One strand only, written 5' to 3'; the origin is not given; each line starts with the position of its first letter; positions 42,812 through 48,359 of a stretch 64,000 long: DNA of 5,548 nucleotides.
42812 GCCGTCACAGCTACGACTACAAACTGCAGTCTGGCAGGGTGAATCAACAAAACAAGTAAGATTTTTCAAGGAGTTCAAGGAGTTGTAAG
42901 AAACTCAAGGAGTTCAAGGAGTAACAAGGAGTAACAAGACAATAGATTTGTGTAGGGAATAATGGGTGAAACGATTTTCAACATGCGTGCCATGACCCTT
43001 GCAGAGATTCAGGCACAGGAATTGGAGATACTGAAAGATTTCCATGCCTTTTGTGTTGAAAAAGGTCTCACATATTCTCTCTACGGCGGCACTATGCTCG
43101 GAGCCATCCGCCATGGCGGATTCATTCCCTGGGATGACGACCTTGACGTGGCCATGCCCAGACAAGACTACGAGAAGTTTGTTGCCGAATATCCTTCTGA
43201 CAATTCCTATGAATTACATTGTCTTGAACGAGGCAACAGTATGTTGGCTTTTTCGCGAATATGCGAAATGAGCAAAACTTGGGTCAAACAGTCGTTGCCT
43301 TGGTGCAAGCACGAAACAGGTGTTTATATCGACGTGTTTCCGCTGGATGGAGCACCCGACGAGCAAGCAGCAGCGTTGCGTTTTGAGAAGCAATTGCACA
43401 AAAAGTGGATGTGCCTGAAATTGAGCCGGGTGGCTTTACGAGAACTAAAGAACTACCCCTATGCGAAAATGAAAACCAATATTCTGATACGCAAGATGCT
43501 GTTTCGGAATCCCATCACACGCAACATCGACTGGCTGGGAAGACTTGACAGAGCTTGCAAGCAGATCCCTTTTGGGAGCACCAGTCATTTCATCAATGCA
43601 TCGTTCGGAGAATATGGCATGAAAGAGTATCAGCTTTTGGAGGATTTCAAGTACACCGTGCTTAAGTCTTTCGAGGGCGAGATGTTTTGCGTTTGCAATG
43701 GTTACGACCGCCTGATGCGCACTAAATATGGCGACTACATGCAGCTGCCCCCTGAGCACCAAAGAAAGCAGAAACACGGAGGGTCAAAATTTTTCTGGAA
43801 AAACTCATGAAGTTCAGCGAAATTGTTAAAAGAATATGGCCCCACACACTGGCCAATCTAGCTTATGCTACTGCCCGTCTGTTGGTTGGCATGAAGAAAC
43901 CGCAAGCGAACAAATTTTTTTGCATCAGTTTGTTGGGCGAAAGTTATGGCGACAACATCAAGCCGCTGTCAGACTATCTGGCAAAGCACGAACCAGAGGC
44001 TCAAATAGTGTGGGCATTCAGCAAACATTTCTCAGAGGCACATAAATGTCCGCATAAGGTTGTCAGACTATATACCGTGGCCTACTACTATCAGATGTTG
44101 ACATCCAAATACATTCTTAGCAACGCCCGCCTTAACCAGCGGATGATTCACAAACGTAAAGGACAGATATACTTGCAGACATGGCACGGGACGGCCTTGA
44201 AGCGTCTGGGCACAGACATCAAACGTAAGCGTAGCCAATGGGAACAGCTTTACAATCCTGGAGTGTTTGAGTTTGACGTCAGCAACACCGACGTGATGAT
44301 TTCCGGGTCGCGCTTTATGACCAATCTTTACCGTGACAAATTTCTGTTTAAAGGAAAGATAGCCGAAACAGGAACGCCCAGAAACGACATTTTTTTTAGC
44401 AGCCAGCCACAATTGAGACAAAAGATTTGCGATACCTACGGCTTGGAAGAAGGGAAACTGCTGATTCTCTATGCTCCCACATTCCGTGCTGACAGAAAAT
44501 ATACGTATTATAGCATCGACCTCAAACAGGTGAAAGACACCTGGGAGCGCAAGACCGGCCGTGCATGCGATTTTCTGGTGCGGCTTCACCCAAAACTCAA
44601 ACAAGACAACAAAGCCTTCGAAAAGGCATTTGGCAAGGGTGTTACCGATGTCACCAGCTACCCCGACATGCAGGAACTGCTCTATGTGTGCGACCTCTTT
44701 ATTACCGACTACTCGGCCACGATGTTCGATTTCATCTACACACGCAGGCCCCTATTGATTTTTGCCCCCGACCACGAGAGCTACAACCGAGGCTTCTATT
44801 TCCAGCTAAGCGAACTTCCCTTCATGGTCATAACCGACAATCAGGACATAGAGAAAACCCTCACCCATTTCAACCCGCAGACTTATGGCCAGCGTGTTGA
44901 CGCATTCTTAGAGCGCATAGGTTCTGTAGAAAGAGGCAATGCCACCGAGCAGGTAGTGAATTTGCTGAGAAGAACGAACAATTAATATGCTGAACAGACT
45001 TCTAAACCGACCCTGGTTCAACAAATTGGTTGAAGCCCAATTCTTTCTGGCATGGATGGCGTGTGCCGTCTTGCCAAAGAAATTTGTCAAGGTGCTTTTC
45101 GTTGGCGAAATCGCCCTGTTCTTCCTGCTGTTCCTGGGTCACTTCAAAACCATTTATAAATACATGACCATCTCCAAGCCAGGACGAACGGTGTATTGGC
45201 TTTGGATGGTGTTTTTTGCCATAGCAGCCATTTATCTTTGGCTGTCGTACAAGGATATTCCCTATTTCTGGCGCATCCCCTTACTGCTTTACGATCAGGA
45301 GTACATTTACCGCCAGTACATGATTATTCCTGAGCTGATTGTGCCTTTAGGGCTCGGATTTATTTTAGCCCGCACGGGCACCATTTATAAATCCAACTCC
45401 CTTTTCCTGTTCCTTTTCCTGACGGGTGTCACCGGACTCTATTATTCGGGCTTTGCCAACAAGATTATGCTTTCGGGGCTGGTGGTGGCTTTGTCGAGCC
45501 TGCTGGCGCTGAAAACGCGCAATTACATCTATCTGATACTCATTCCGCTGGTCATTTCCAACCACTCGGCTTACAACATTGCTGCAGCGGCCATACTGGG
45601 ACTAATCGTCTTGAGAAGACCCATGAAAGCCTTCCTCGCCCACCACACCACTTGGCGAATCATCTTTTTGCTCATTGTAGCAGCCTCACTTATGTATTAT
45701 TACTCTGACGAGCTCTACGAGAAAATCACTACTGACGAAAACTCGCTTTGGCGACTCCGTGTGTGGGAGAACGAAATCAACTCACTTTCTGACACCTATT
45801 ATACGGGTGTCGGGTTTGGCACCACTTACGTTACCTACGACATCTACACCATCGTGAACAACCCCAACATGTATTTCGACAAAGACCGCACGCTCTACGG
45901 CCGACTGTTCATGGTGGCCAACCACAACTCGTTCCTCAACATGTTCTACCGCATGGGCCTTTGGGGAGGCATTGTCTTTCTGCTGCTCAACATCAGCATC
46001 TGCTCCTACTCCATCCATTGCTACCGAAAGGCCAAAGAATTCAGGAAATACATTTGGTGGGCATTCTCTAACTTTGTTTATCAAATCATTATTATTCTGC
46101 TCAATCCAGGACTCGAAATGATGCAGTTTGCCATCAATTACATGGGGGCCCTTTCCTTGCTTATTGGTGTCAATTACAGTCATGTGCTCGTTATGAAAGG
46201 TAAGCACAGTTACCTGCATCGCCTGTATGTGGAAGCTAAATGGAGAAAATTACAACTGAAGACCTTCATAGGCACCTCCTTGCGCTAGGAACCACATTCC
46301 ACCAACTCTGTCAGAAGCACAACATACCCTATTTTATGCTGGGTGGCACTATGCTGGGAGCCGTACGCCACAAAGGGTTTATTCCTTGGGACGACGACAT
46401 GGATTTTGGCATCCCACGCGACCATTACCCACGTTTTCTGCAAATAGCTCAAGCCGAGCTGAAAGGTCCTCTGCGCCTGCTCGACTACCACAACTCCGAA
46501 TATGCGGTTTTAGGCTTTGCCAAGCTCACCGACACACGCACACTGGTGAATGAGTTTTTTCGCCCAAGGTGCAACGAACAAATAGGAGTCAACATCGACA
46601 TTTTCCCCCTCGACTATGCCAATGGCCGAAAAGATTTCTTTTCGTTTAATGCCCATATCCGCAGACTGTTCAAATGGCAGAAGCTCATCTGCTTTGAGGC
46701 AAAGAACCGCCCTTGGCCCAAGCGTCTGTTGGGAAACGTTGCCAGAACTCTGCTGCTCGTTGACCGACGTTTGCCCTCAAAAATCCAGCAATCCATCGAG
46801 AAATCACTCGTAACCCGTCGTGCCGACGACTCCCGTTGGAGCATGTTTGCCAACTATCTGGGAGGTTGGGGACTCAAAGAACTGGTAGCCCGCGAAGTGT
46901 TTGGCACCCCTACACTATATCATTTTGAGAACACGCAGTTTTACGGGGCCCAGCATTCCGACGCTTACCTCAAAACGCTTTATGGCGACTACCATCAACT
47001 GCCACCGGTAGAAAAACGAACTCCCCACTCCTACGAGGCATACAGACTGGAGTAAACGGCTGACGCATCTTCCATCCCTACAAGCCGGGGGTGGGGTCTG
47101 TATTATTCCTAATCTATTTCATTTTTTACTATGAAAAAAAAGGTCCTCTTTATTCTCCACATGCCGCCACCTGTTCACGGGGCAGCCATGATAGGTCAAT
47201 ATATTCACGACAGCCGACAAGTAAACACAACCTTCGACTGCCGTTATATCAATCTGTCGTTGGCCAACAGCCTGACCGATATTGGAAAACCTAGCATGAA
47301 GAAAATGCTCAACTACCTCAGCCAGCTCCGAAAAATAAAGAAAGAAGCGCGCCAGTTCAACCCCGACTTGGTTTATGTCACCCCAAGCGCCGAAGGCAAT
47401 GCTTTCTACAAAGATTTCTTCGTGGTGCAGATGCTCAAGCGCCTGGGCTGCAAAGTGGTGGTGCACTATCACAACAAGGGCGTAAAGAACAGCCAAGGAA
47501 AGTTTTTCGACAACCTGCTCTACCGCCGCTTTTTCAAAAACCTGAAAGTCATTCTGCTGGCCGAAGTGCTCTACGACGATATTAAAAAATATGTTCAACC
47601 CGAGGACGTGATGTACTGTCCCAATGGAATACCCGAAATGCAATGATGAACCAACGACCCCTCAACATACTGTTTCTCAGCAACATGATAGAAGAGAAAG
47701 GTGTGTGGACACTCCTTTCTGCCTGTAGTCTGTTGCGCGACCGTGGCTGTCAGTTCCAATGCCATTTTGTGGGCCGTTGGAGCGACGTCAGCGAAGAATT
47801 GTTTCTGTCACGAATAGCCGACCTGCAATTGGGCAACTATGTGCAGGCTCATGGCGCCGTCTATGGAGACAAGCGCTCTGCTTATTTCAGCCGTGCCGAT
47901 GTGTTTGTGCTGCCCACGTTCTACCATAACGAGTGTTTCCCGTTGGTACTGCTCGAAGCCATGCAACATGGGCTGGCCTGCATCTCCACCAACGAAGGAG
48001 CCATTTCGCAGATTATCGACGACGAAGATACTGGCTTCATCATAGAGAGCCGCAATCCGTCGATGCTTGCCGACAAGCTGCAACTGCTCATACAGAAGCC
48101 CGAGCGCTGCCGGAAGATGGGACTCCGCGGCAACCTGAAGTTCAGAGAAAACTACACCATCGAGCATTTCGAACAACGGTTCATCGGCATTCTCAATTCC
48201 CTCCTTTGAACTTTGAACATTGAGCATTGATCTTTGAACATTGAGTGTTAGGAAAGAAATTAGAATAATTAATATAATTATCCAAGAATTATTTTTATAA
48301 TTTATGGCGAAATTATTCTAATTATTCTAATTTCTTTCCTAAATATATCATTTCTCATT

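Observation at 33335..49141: Teichoic-acid-style, phosphodiester-rich glycopolymer locus in a Gram-negative Bacteroidota genome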

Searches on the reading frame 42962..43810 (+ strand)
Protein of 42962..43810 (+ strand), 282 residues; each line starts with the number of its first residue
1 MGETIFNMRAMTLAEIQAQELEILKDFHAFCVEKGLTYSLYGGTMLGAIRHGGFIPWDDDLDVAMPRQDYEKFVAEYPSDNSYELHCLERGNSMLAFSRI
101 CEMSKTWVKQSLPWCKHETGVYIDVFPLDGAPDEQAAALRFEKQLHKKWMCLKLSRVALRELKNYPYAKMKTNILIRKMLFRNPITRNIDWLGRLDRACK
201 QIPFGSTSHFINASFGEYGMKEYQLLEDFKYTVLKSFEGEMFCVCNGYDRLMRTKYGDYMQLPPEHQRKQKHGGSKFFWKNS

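Call 4: search_protein_families(library=pfam, proteins=[window:42962-43810:+], max_evalue=0.01)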
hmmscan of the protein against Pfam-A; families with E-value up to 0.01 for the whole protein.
window:42962-43810:+ (282 aa): 1 family
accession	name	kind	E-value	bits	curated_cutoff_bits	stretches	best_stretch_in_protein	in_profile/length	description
PF04991.19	LicD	-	3.8e-38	132.3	22.6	1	31-257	1-227/227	LicD family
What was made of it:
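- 42962..43810 (+): LicD no. 2. Pfam LicD 132 bits (call 4).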

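Call 10: search_protein_families(library=ncbifam, proteins=[window:42962-43810:+], max_evalue=0.001)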
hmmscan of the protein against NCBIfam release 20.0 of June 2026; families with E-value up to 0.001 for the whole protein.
window:42962-43810:+ (282 aa): 1 family
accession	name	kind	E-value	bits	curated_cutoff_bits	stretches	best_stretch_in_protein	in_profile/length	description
NF045866.1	GGPL_Ptran_Mf1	equivalog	1.8e-24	87.1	225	1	17-272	2-233/240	diacylglycerol cholinephosphotransferase Mf1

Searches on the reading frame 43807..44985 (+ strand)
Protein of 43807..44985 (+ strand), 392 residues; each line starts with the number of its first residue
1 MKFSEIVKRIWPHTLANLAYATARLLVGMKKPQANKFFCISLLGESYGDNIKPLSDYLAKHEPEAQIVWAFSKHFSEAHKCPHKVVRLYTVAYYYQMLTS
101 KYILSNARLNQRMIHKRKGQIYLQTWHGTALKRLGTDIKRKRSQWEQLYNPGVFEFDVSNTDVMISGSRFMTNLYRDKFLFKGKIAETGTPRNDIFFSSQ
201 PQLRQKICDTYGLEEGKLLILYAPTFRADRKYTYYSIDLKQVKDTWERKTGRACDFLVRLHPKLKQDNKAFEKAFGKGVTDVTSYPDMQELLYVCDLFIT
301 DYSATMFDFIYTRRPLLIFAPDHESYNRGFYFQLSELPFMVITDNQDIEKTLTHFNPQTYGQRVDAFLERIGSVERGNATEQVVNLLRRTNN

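Call 4: search_protein_families(library=pfam, proteins=[window:43807-44985:+], max_evalue=0.01)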
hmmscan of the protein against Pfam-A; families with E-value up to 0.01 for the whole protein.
window:43807-44985:+ (392 aa): 1 family
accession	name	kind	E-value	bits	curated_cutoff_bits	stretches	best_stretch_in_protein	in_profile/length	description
PF04464.20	Glyphos_transf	-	5.5e-77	259.6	22.1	1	34-387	13-365/367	CDP-Glycerol:Poly(glycerophosphate) glycerophosphotransferase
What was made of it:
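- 43807..44985 (+): TagF-like CDP-glycerol glycerophosphotransferase, single domain (TagF2, 392 aa). Pfam 260 bits (call 4).
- On TagF/TarF family (Pfam PF04464 Glyphos_transf) - gene 43807-44985: 260 bits against a cutoff of 22.1, profile positions 13-365 of 367 (call 4).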

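Call 10: search_protein_families(library=ncbifam, proteins=[window:43807-44985:+], max_evalue=0.001)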
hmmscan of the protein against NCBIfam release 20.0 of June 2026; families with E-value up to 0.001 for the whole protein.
window:43807-44985:+ (392 aa): 4 families
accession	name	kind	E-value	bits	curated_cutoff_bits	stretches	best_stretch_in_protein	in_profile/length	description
NF041712.1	techglyph_taseTarF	equivalog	4.1e-48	164.3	550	1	34-387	26-386/388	teichoic acid glycerol-phosphate transferase TarF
NF041713.1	Tar_polymTarL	equivalog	1.5e-20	73.4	1000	1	117-386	290-558/562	teichoic acid ribitol-phosphate polymerase TarL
NF041711.1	TagprimaseTarB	equivalog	5.5e-13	48.9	500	1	114-330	107-305/362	teichoic acid glycerol-phosphate primase TarB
NF046086.1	BFO_1060_trans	domain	1.3e-05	24.5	200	0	152-260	96-196/365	BFO_1060 family glycosyltransferase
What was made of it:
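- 43807..44985 (+): Best NCBIfam match is TarF (164 bits against a cutoff of 550) (call 10).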

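Call 55: search_solved_structures(query=window:43807-44982:+, max_evalue=0.001, show_alignments=1)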
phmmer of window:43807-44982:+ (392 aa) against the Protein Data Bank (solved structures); distinct sequences matched with E-value up to 0.001: 5.
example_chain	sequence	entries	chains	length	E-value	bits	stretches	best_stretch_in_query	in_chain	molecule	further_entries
3l7i_A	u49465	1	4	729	5e-44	154.1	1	41-388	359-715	Teichoic acid biosynthesis protein F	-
3l7m_A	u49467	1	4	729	3.7e-43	151.2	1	41-388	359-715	Teichoic acid biosynthesis protein F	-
3l7j_A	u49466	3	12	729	4.4e-43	151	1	41-388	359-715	Teichoic acid biosynthesis protein F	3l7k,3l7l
8qoy_A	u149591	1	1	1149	6.4e-32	114.2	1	91-386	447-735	TagF-like capsule polymerase Cps3D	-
8va1_A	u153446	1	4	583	2.3e-18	69.6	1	172-385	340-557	Teichoic acid ribitol-phosphate polymerase TarL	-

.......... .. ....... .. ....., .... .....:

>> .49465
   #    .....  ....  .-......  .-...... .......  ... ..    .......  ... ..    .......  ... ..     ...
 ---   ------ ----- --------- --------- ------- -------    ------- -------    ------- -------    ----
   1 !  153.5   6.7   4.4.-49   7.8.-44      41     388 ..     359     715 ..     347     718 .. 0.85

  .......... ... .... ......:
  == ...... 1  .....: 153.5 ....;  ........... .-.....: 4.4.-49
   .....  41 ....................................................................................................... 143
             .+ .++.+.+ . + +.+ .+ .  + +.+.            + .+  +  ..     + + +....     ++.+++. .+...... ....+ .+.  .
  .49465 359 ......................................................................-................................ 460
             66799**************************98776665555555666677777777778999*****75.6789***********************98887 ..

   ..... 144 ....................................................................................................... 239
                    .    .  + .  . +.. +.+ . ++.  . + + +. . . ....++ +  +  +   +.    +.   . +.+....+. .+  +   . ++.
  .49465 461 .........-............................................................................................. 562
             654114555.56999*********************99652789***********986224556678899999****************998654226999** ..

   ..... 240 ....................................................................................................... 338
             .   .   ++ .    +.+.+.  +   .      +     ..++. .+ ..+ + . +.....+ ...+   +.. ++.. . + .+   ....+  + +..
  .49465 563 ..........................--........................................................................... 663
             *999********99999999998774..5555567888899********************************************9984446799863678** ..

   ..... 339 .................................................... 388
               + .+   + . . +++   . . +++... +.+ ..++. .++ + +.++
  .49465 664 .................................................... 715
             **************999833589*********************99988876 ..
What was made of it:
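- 43807..44985 (+): Aligns to S. epidermidis TagF residues 359-715 at 5e-44, with QTWHG and HP motifs kept, and to Cps3D at 6e-32 (call 55).
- On TagF/TarF family (Pfam PF04464 Glyphos_transf) - gene 43807-44985: E 5e-44 to S. epidermidis TagF residues 359-715 (call 55).
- On TagF/TarF family - gene 43807-44985: LQTWHGT aligns with IQTWHGT, and VRLHP aligns with LRMHY (call 55).
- On TagF-type processive polymerase: 392 aa, single domain (calls 4, 55).
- Closest known: TagF-like and Stealth capsule polymerases of group-2 capsules. Same: TagF2 matches Cps3D at E 6e-32 (call 55).
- TagF2 keeps both catalytic His motifs of TagF (call 55).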

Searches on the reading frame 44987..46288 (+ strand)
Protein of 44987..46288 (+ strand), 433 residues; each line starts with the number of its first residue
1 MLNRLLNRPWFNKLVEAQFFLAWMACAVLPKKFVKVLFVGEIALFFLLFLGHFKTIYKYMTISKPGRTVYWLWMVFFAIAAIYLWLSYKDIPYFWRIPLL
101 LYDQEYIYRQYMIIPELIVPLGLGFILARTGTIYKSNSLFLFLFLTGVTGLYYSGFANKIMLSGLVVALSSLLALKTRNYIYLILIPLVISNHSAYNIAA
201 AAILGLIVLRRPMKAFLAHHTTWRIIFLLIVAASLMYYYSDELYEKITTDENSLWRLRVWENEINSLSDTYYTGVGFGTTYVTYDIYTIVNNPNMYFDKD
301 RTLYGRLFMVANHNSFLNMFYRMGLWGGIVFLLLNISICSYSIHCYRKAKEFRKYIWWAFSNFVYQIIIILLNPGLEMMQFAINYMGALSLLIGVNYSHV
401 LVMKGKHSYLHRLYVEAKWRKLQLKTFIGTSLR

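Call 4: search_protein_families(library=pfam, proteins=[window:44987-46288:+], max_evalue=0.01)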
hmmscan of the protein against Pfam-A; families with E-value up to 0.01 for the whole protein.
window:44987-46288:+ (433 aa): 1 family
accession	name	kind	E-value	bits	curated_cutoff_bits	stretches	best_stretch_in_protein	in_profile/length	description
PF04932.20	Wzy_C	-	2e-10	41.1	31.7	1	185-332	7-149/149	O-Antigen ligase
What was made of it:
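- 44987..46288 (+): Wzy_C-family polytopic membrane protein, read as the repeat-unit polymerase. Pfam Wzy_C 41 bits (call 4).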

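Call 10: search_protein_families(library=ncbifam, proteins=[window:44987-46288:+], max_evalue=0.001)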
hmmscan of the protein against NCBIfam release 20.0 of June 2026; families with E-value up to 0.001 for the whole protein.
window:44987-46288:+ (433 aa): 0 families

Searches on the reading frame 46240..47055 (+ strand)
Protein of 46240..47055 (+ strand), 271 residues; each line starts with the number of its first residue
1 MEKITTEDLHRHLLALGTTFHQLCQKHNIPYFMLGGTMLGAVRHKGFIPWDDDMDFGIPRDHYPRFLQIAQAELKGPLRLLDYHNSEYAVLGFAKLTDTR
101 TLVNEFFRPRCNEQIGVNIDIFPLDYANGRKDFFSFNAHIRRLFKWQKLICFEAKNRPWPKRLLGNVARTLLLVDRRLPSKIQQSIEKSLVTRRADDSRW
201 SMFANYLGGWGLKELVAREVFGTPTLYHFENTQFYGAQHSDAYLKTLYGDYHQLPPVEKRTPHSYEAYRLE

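Call 4: search_protein_families(library=pfam, proteins=[window:46240-47055:+], max_evalue=0.01)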
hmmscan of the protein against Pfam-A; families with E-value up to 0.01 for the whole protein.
window:46240-47055:+ (271 aa): 1 family
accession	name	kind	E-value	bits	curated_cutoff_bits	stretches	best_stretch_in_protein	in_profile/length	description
PF04991.19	LicD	-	3.3e-39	135.8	22.6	1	24-249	1-227/227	LicD family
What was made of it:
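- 46240..47055 (+): LicD no. 3. Pfam LicD 136 bits (call 4).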

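Call 10: search_protein_families(library=ncbifam, proteins=[window:46240-47055:+], max_evalue=0.001)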
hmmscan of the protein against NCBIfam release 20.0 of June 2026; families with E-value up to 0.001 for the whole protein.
window:46240-47055:+ (271 aa): 1 family
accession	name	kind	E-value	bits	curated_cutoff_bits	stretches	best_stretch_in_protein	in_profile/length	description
NF045866.1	GGPL_Ptran_Mf1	equivalog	1.3e-18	68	225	1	14-263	6-233/240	diacylglycerol cholinephosphotransferase Mf1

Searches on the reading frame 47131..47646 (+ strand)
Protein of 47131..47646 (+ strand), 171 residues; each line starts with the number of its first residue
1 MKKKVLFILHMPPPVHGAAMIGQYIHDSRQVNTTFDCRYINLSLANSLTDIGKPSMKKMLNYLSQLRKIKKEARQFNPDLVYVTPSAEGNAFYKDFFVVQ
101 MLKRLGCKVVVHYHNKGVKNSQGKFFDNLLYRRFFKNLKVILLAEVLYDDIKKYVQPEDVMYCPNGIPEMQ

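Call 4: search_protein_families(library=pfam, proteins=[window:47131-47646:+], max_evalue=0.01)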
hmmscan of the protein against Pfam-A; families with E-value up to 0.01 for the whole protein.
window:47131-47646:+ (171 aa): 2 families
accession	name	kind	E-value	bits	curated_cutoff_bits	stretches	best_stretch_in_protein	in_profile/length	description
PF13439.12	Glyco_transf_4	-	2.8e-07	31.2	28.5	1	54-167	49-166/170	Glycosyltransferase Family 4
PF13579.12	Glyco_trans_4_4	-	0.0028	18.5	29.7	1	53-166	50-158/158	Glycosyl transferase 4-like domain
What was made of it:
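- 47131..47646 (+): GT4 N-terminal Rossmann half (171 aa). Pfam Glyco_transf_4 (call 4).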

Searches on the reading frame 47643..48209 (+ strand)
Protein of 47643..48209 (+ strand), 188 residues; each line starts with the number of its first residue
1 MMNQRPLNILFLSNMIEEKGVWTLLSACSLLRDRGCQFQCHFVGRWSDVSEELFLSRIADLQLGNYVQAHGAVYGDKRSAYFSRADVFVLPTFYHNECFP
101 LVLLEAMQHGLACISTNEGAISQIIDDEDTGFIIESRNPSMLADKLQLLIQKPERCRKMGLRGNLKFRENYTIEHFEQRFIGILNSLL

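Call 4: search_protein_families(library=pfam, proteins=[window:47643-48209:+], max_evalue=0.01)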
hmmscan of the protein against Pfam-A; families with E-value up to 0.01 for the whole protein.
window:47643-48209:+ (188 aa): 3 families
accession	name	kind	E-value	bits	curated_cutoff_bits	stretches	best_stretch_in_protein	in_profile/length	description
PF00534.26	Glycos_transf_1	-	2.9e-29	102.3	26.4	1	6-160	15-166/172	Glycosyl transferases group 1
PF13692.12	Glyco_trans_1_4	-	2.6e-27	96.2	27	1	8-151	3-141/142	Glycosyl transferases group 1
PF13524.12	Glyco_trans_1_2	-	0.0001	22.7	25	1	35-176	14-138/144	Glycosyl transferase-like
